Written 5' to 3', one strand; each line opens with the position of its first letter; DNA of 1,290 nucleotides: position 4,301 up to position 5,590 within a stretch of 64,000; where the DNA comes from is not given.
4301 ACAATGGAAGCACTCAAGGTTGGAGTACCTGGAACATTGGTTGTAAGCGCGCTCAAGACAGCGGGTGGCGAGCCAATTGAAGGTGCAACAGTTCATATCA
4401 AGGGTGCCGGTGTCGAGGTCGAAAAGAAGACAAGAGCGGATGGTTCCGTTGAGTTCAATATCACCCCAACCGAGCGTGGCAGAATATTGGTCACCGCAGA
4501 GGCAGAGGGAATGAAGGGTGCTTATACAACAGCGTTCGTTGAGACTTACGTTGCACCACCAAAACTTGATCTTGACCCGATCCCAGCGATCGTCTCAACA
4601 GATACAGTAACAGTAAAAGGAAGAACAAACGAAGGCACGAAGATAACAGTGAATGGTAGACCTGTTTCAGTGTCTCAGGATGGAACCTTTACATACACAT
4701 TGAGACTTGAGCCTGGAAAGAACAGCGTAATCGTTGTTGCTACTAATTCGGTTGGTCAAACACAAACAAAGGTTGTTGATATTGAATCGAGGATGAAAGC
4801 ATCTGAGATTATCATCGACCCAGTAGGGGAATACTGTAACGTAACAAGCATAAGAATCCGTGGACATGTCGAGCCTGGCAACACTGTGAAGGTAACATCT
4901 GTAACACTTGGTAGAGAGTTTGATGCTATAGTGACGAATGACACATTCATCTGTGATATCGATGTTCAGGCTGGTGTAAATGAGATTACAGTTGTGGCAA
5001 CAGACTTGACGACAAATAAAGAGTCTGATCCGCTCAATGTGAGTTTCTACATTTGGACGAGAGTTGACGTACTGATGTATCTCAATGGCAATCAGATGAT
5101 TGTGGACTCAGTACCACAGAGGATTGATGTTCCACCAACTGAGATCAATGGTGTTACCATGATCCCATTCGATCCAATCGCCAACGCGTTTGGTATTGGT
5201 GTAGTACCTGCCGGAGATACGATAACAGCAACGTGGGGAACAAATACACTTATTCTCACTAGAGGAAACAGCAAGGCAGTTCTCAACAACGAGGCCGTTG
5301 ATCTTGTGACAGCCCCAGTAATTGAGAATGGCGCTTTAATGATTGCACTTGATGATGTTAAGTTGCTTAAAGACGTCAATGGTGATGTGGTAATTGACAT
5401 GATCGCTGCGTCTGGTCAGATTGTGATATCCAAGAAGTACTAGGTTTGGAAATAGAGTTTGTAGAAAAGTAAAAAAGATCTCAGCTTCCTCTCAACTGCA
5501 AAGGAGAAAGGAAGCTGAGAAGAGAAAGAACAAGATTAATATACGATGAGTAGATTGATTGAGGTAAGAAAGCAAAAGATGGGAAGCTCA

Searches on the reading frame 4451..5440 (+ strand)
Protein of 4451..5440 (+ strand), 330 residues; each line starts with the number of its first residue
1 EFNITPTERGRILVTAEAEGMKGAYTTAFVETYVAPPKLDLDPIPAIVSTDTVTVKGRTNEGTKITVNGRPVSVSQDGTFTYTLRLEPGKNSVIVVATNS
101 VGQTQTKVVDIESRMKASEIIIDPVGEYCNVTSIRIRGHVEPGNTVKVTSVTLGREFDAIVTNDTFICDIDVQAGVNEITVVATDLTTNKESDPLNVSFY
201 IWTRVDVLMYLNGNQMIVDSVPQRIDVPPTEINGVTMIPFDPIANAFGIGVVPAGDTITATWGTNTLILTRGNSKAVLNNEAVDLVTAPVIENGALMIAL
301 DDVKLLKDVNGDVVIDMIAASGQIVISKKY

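Call 5: search_protein_families(library=pfam, max_evalue=1, proteins=[window:4451-5440:+])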
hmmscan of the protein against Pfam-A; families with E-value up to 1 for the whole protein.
seq(330 aa): 9 families
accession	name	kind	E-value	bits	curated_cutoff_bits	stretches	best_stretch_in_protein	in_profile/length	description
PF09136.16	Glucodextran_B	-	2.9e-17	62.8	27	2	47-112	13-80/83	Glucodextranase, domain B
PF07833.16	Cu_amine_oxidN1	-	4.6e-13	49.5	24.2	1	218-303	2-89/108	Copper amine oxidase N-terminal domain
PF17936.7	Big_6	-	3.9e-05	24.2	27.6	2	47-104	9-73/83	Bacterial Ig domain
PF12733.13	Cadherin-like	-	8.2e-05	23.4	24.2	1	49-106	25-80/89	Cadherin-like beta sandwich domain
PF19077.6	Big_13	-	0.00046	21.1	27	1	50-108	38-94/102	Bacterial Ig-like domain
PF22768.1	SPP1_Dit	-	0.046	14.4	25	1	49-100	40-86/97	Siphovirus-type tail component, C-terminal domain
PF17963.7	Big_9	-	0.062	14.6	23.6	1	51-111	33-88/89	Bacterial Ig domain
PF13600.11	DUF4140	-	0.064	14.1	27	0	114-157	19-58/98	N-terminal domain of unknown function (DUF4140)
PF22820.2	TcaA_3rd_4th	-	0.19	12.1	27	1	51-112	3-63/73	TcaA protein 3rd/4th domain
